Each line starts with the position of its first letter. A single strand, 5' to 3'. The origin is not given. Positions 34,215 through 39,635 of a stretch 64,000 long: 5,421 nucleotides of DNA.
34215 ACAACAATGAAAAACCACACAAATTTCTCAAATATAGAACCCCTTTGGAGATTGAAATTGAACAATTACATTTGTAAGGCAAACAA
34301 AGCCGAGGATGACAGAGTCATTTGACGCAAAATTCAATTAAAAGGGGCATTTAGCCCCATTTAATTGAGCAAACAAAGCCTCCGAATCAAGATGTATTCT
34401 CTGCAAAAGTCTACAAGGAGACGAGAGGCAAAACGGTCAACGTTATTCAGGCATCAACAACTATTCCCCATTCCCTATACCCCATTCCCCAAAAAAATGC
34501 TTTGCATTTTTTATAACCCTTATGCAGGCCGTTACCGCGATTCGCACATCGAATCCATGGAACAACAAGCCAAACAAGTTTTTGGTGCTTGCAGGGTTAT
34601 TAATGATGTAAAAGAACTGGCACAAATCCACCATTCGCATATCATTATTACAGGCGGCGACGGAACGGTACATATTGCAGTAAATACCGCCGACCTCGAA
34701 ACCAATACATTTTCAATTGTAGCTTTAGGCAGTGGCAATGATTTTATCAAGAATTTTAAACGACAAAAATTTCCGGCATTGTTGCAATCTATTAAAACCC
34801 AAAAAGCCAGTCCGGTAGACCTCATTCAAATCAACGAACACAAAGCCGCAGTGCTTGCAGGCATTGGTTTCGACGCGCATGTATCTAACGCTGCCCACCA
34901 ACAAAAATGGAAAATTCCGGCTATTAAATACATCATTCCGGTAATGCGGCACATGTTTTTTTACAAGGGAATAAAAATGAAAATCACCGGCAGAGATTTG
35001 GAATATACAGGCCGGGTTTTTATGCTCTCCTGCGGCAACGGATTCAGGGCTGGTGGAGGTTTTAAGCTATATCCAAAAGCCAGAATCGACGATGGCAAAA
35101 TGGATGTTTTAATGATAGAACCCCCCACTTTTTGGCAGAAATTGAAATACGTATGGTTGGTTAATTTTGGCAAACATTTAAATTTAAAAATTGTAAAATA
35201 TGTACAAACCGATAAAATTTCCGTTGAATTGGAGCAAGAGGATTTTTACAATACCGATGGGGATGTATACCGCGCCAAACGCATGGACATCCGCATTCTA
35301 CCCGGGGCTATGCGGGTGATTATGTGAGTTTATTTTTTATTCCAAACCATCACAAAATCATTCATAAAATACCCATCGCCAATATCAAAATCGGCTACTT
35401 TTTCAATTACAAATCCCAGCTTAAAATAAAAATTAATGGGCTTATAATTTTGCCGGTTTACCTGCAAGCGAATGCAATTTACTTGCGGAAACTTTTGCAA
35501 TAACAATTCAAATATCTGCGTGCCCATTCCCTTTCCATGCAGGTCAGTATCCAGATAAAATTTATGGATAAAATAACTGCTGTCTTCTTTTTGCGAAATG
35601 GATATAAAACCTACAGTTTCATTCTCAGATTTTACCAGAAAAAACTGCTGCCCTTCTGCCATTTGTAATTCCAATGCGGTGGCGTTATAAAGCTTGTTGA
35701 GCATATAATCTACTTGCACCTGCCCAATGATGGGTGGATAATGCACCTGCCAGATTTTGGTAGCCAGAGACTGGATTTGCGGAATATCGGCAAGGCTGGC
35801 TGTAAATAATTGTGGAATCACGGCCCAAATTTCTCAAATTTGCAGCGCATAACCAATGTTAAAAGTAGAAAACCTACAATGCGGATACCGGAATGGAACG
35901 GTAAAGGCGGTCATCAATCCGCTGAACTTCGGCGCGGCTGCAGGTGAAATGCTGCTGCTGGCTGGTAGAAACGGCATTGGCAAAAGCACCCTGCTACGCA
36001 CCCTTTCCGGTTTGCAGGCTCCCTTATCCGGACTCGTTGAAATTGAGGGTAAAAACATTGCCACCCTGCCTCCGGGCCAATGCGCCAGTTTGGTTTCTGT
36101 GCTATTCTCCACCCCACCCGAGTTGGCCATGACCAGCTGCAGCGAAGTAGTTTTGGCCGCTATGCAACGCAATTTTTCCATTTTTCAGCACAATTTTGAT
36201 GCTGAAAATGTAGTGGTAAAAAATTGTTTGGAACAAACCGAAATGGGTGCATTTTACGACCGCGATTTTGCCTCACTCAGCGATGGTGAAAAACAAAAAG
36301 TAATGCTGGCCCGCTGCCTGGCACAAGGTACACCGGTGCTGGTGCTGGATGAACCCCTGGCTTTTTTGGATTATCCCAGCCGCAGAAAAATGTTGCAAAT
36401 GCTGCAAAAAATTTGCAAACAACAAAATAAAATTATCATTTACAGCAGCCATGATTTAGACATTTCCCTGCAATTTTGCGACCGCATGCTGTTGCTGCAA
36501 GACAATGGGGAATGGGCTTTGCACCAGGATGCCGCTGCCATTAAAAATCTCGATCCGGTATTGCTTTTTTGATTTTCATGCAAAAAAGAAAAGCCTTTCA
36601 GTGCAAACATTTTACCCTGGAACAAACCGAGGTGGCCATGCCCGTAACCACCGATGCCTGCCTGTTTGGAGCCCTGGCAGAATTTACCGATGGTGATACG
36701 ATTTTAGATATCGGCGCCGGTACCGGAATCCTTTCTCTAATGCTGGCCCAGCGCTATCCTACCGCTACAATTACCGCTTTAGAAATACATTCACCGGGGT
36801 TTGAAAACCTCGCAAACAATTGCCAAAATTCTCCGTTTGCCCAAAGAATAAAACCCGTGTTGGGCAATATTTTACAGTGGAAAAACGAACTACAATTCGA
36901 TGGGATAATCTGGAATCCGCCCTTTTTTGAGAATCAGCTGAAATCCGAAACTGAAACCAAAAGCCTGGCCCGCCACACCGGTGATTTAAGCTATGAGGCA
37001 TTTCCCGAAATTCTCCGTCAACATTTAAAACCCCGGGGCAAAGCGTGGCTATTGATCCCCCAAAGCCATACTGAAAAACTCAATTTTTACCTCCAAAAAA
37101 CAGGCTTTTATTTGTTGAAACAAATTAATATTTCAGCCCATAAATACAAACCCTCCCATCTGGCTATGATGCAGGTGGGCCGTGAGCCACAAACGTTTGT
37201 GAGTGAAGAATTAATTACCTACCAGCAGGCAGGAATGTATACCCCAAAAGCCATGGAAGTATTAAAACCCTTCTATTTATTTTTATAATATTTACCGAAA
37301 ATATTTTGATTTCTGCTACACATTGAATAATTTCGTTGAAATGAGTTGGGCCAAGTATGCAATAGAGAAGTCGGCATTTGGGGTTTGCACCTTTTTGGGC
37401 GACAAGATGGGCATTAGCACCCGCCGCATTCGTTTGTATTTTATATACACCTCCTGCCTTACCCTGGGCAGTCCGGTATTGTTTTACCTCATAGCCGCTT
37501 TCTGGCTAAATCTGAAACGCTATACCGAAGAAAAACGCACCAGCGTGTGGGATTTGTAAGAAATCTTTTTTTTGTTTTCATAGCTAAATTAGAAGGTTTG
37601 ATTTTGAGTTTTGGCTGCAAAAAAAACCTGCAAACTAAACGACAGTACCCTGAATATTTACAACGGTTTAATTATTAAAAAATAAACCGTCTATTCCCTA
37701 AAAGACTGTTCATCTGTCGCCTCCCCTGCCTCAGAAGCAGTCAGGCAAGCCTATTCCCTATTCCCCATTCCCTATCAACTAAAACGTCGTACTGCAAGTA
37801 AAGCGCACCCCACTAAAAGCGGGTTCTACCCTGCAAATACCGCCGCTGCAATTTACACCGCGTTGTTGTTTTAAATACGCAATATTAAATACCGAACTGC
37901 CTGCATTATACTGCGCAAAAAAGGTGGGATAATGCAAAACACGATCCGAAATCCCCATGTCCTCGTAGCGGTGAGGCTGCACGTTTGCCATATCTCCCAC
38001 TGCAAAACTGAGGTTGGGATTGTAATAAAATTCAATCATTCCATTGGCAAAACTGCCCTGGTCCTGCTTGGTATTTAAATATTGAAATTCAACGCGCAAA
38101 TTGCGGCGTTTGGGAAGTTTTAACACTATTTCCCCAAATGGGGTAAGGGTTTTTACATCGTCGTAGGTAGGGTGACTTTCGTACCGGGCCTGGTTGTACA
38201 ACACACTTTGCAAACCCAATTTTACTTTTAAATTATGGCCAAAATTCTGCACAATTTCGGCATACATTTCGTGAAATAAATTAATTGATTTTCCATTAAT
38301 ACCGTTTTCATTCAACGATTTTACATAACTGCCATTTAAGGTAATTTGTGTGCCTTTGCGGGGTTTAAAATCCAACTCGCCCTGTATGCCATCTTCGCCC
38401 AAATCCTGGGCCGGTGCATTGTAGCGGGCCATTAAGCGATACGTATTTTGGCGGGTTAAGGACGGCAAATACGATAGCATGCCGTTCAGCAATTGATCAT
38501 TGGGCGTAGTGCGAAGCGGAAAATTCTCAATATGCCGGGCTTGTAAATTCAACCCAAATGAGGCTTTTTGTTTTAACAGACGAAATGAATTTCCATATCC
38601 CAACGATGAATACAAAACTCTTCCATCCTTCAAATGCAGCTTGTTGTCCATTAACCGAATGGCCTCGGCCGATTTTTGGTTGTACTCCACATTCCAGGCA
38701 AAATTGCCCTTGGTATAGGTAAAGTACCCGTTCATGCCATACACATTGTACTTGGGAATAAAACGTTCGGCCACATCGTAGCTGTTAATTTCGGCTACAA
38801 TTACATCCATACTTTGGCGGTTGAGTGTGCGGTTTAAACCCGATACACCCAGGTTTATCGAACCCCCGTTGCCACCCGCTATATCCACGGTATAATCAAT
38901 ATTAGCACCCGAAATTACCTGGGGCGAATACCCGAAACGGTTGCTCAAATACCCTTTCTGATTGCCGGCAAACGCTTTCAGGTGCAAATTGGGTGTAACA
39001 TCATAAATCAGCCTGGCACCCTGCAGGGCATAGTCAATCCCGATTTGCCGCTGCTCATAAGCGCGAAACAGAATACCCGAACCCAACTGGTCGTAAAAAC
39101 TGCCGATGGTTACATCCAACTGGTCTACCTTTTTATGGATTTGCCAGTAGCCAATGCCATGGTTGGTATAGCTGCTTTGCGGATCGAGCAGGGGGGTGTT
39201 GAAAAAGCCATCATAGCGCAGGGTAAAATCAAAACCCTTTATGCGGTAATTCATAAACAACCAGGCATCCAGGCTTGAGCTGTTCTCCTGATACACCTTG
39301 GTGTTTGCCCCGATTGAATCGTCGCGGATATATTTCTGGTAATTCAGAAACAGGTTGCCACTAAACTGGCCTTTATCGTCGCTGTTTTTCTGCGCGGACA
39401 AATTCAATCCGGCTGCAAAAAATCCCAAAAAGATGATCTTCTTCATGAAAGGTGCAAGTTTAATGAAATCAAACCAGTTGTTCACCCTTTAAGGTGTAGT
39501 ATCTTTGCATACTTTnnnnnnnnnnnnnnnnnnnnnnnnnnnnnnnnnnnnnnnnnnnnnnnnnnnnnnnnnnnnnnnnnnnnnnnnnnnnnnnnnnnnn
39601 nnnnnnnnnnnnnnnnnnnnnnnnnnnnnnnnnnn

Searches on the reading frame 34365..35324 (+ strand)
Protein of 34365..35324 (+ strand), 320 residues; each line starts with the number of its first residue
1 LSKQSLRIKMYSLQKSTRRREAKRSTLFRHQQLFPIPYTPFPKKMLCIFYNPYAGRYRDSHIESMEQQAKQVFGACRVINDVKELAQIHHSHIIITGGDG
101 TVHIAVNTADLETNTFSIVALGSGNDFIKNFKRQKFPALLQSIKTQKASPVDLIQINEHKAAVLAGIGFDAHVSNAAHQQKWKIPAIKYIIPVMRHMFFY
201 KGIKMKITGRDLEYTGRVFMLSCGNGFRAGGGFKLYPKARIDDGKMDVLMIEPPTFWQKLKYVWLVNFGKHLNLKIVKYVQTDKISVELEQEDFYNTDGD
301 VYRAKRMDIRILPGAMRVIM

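Call 30: search_protein_families(library=pfam, proteins=[window:34365-35324:+], max_evalue=0.01)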
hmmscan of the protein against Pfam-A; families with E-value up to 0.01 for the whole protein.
window:34365-35324:+ (320 aa): 2 families
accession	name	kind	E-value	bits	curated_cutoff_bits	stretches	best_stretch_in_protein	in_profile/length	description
PF19279.4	YegS_C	-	9.9e-22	77.8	27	1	167-319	5-157/158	YegS C-terminal NAD kinase beta sandwich-like domain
PF00781.29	DAGK_cat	-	5.6e-12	45.8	23.6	1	46-156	2-125/125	Diacylglycerol kinase catalytic domain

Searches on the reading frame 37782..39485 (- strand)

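Call 47: search_protein_families(library=pfam, proteins=[window:37782-39485:-], max_evalue=0.0001)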
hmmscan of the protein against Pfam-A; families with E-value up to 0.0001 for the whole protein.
window:37782-39485:- (568 aa): 1 family
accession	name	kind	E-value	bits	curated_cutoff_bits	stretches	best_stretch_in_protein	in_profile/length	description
PF19494.5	DUF6029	-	1.6e-105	354.3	27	1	14-568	1-538/538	Family of unknown function (DUF6029)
